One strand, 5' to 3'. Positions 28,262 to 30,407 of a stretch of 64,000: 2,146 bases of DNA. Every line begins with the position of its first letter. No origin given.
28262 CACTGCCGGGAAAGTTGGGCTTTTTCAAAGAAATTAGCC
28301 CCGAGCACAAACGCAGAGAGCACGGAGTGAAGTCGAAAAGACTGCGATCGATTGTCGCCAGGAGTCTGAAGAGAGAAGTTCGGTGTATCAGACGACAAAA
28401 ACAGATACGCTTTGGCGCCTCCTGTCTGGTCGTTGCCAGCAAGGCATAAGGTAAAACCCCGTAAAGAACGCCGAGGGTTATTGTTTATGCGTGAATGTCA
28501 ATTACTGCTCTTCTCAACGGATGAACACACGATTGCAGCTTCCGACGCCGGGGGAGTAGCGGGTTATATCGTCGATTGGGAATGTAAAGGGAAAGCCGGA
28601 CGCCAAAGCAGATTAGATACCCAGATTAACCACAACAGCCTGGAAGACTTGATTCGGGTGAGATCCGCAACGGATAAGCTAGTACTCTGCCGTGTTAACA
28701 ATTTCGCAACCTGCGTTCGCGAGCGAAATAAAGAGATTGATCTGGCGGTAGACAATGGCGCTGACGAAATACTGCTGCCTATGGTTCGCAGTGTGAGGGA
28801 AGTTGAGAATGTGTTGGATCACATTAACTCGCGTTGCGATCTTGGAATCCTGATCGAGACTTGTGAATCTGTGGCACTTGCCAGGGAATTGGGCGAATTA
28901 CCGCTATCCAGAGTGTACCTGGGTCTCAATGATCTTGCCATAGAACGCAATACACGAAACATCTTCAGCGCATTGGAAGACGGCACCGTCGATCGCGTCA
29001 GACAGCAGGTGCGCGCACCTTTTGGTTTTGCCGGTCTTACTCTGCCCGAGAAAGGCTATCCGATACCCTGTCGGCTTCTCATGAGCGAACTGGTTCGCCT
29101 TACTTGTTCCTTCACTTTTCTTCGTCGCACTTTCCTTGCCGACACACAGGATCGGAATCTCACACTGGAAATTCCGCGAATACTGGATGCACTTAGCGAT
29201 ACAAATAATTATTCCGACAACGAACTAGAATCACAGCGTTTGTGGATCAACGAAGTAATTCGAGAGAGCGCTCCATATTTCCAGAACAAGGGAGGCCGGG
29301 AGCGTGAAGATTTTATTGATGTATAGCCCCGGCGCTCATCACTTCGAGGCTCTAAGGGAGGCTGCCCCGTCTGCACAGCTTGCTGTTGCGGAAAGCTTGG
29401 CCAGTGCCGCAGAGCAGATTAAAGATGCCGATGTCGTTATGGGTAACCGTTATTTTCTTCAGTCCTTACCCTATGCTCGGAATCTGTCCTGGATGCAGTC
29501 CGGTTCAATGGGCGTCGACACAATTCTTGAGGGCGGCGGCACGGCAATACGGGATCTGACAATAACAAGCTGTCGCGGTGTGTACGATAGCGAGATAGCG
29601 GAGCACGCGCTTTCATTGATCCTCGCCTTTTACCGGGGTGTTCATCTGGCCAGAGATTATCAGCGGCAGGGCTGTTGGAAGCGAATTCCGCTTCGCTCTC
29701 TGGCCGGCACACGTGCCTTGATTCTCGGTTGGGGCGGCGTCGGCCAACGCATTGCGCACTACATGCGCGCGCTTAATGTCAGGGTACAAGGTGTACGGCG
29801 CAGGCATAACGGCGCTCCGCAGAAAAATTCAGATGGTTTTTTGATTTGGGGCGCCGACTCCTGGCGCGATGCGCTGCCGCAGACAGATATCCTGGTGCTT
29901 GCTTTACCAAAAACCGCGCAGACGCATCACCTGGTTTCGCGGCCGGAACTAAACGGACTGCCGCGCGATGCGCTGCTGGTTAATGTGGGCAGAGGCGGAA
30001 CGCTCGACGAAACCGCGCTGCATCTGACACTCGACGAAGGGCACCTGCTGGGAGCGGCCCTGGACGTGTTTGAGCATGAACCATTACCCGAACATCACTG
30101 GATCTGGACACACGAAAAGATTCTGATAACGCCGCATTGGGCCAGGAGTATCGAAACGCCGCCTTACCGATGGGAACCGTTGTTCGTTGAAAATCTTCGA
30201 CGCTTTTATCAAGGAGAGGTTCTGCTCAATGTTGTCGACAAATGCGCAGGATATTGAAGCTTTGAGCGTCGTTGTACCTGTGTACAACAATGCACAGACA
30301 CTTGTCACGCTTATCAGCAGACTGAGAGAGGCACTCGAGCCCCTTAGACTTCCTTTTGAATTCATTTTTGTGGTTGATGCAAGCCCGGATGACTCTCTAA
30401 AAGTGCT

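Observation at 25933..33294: Cluster A: candidate lipid-linked glycosylation / envelope-modification locus with methylation and hydroxyacid chemistry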

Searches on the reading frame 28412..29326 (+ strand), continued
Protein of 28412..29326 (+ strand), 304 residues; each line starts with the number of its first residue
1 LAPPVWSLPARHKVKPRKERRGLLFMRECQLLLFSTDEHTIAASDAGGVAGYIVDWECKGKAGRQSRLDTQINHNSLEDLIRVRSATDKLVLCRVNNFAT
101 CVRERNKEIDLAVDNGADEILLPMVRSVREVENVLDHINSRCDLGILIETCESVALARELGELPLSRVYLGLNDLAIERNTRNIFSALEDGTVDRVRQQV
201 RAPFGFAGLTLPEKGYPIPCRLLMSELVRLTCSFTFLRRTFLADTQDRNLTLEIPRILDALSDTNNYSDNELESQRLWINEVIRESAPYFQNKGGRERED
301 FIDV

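Call 77: search_solved_structures(query=A1, max_evalue=10, show_alignments=4)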
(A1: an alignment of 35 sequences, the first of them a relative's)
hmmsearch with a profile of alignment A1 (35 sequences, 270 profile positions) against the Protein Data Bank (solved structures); distinct sequences matched with E-value up to 10: 23.
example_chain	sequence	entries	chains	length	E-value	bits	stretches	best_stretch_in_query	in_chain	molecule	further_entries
8khl_A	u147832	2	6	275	4.5e-05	26.1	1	6-203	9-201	Probable acyl-CoA lyase beta chain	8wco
9nzb_A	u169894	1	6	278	4.6e-05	26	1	6-203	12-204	Acyl-CoA lyase beta chain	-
4tv5_A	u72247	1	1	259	0.031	16.8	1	47-110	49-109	2-dehydro-3-deoxyglucarate aldolase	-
4tv6_A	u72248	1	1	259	0.088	15.3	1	47-110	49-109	2-dehydro-3-deoxyglucarate aldolase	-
6vu0_A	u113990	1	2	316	0.12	14.8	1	89-156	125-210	PEP-protein phosphotransferase system enzyme I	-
2vws_A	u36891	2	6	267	0.14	14.6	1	78-110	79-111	YFAU, 2-KETO-3-DEOXY SUGAR ALDOLASE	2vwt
6v9k_A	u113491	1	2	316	0.22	13.9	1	89-148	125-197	Phosphoenolpyruvate-protein phosphotransferase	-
7ueh_G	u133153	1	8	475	0.33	13.4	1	69-133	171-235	Pyruvate kinase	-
3qz6_A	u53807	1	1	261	0.35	13.3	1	13-111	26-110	HpcH/HpaI aldolase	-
7nr1_A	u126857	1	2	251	0.51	12.8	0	117-159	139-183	HpcH/HpaI aldolase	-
7o5v_AAA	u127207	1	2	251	0.52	12.7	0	117-159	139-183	HpcH/HpaI aldolase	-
7nnk_A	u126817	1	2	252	0.52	12.7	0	117-159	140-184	HpcH/HpaI aldolase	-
6r62_A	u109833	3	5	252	0.52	12.7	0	117-159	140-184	HpcH/HpaI aldolase | hydroxyketoacid aldolase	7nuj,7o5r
7o9r_AAA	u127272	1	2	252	0.52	12.7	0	117-159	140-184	HpcH/HpaI aldolase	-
7o5i_A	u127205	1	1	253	0.53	12.7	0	117-159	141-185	HpcH/HpaI aldolase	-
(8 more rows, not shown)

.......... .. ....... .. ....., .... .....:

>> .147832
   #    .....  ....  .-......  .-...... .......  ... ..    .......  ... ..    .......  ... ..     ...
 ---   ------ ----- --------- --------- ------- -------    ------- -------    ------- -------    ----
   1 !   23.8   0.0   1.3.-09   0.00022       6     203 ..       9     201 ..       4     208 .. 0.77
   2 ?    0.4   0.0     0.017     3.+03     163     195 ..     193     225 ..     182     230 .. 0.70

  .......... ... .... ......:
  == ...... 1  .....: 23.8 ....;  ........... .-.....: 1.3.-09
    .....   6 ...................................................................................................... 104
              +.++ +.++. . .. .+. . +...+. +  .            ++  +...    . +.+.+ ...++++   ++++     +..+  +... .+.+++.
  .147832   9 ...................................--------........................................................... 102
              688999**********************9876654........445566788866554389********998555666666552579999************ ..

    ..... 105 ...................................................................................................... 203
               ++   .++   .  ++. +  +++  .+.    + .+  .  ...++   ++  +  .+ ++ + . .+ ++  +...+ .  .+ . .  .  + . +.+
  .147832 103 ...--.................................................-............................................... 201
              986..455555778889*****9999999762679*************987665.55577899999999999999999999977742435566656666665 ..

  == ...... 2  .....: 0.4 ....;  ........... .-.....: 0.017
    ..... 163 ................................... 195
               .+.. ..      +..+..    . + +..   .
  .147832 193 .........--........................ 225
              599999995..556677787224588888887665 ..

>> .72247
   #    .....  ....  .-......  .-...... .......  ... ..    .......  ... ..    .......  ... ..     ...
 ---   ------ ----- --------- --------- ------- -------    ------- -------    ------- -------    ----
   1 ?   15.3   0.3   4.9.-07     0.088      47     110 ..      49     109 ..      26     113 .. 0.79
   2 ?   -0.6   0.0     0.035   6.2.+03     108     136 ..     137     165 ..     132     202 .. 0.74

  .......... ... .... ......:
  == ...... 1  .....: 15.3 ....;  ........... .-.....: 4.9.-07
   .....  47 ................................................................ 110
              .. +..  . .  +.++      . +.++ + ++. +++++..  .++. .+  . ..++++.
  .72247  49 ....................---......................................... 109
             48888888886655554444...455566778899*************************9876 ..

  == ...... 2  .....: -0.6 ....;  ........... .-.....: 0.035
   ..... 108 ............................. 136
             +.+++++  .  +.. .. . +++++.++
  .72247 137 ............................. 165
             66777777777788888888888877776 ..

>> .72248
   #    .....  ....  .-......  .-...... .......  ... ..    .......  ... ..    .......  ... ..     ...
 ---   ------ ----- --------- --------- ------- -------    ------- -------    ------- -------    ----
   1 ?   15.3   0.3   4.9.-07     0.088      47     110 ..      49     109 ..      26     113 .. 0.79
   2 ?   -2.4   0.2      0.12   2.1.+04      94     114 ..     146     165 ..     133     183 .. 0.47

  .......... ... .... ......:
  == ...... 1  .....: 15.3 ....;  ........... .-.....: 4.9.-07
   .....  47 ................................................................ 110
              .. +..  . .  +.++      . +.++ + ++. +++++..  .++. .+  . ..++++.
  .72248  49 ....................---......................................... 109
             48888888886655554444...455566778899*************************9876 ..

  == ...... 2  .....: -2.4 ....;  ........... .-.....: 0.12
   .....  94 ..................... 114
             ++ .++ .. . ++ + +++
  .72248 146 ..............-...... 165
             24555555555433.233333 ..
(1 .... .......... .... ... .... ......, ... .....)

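Call 81: search_dna_similar(query=window:28487-29326:+, collection=plasmids, mode=protein, max_evalue=1e-10, max_rows=15)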
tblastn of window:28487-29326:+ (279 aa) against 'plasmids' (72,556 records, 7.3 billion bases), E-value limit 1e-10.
Records with a match: 2; places in all: 2; records where one place covers at least 80% of the query: 0.
Best place of each record, by identity: <60% 2.
By first word of the organism name: Pseudohalocynthiibacter 1; Roseovarius 1.
By predicted mobility (MOB-suite, as given by PLSDB): conjugative 1; non-mobilizable 1.
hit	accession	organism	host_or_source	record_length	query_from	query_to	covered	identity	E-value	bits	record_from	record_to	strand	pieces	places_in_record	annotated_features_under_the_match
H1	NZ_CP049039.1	Pseudohalocynthiibacter aestuariivivens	pure culutre,Seawater recirculating ...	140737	3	216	77%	32.7%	8e-20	96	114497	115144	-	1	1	aldolase/citrate lyase family protein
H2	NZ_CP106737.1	Roseovarius pelagicus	cell culture,Arctic seawater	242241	3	216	77%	32.7%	8e-20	96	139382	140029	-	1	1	aldolase/citrate lyase family protein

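Call 82: get_annotated_region(hit=H1, flank=9000)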
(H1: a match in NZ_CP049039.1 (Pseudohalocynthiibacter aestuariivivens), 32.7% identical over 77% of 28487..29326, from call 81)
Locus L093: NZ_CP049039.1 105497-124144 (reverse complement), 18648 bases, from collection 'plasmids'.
description: Pseudohalocynthiibacter aestuariivivens strain RR4-35 plasmid pRR4-35_2, complete sequence
organism: Pseudohalocynthiibacter aestuariivivens (NCBI taxid 1591409)
taxonomy: Bacteria; Pseudomonadota; Alphaproteobacteria; Rhodobacterales; Paracoccaceae; Pseudohalocynthiibacter; Pseudohalocynthiibacter aestuariivivens
host: -; source: pure culutre,Seawater recirculating aquaculture system biofilter; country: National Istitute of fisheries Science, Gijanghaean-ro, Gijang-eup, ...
typing (MOB-suite, as given by PLSDB): conjugative; relaxase MOBP; mating-pair formation MPF_T
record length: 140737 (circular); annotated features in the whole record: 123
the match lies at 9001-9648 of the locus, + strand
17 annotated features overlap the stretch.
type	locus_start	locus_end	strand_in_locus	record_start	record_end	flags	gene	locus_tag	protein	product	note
CDS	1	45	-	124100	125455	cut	-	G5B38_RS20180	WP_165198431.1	polysaccharide biosynthesis/export family protein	GO:0015774 - polysaccharide transport [Evidence IEA]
CDS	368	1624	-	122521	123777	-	-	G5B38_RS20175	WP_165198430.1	UDP-glycosyltransferase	-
CDS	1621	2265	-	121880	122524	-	hisH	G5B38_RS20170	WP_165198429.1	imidazole glycerol phosphate synthase subunit HisH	GO:0000105 - histidine biosynthetic process [Evidence IEA]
CDS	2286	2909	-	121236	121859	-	-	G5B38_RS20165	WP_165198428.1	NeuD/PglB/VioB family sugar acetyltransferase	-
CDS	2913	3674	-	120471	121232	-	-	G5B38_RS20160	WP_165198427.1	imidazole glycerol phosphate synthase cyclase subunit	-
CDS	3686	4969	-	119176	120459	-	-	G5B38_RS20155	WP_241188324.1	N-acetyl sugar amidotransferase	-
CDS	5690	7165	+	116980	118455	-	-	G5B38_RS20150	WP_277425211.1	DegT/DnrJ/EryC1/StrS family aminotransferase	-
CDS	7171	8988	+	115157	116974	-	asnB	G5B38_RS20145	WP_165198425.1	asparagine synthase (glutamine-hydrolyzing)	GO:0006529 - asparagine biosynthetic process [Evidence IEA]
CDS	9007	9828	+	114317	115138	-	-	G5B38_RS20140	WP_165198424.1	aldolase/citrate lyase family protein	-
CDS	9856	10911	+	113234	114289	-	-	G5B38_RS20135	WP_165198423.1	N-acetylneuraminate synthase family protein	GO:0016051 - carbohydrate biosynthetic process [Evidence IEA]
CDS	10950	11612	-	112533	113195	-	-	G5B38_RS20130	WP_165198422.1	sugar transferase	GO:0006486 - protein glycosylation [Evidence IEA]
CDS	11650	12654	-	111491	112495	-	-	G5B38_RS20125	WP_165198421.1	hypothetical protein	-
CDS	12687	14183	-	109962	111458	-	-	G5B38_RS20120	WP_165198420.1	lipid II flippase MurJ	-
CDS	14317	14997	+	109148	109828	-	-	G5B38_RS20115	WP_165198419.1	acylneuraminate cytidylyltransferase family protein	-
CDS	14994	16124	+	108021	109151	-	neuC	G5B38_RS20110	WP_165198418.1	UDP-N-acetylglucosamine 2-epimerase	GO:0006047 - UDP-N-acetylglucosamine metabolic process [Evidence IEA]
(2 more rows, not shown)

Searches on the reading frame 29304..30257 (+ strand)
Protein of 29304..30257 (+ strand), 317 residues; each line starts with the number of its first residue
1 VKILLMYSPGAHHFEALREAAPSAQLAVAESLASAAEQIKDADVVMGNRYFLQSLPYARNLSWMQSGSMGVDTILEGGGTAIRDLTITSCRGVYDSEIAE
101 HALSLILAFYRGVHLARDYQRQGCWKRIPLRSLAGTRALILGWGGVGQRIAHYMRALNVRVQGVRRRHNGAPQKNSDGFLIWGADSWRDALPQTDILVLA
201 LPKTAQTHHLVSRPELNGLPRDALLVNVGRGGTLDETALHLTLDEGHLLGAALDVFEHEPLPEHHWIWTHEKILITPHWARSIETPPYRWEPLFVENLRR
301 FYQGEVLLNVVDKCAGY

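Call 4: search_protein_families(library=pfam, proteins=[window:29304-30257:+], max_evalue=0.01)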
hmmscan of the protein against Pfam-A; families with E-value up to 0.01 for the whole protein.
window:29304-30257:+ (317 aa): 1 family
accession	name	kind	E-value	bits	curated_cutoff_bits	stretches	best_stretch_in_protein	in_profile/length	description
PF02826.25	2-Hacid_dh_C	-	1.3e-44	152.1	25.1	1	103-280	1-178/178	D-isomer specific 2-hydroxyacid dehydrogenase, NAD binding domain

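Call 5: search_protein_families(library=ncbifam, proteins=[window:29304-30257:+], max_evalue=0.01)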
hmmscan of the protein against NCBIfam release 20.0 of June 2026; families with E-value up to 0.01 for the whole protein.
window:29304-30257:+ (317 aa): 24 families
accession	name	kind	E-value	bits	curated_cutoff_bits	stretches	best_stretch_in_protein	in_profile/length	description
NF041369.1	Dhydh_Halo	equivalog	1.7e-49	168.7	400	1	28-311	27-304/305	D-2-hydroxyacid dehydrogenase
NF005069.0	PRK06487.1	equivalog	1.6e-31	109.5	448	1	14-307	21-316/320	2-hydroxyacid dehydrogenase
NF009714.1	PRK13243.1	equivalog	1.9e-30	106.4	455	1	48-313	55-324/332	glyoxylate reductase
TIGR01327.1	PGDH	equivalog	8.1e-29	100.8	454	1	98-283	99-282/525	phosphoglycerate dehydrogenase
NF006263.0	PRK08410.1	equivalog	3.3e-26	92.4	389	1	10-303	12-308/311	D-2-hydroxyacid dehydrogenase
NF012013.0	PRK15469.1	equivalog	5.7e-26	91.3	403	1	97-317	98-312/312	glyoxylate/hydroxypyruvate reductase GhrA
NF011938.0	PRK15409.1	equivalog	2.4e-22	79.4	492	1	22-312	33-319/324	glyoxylate/hydroxypyruvate reductase GhrB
NF005387.0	PRK06932.1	equivalog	3.5e-21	75.5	492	1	35-280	38-288/314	2-hydroxyacid dehydrogenase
NF005027.0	PRK06436.1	equivalog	9.6e-21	74.2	261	1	58-311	47-288/303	2-hydroxyacid dehydrogenase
NF008759.0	PRK11790.1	equivalog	6.3e-18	64.6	404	1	98-282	113-297/410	phosphoglycerate dehydrogenase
NF005750.0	PRK07574.1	equivalog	1.5e-15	57.1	329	1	38-292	87-347/386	NAD-dependent formate dehydrogenase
NF000492.1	vanH_gen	exception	2.6e-14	53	540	1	97-259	101-255/312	D-lactate dehydrogenase VanH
NF006374.0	PRK08605.1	subfamily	1.5e-13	50.5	356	1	85-259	93-266/332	D-lactate dehydrogenase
NF001309.0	PRK00257.1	equivalog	2.4e-13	49.8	434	1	133-280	114-256/379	4-phosphoerythronate dehydrogenase PdxB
NF000004.1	vanH-D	exception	1.5e-12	47.3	550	1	96-259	106-261/323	D-lactate dehydrogenase VanH-D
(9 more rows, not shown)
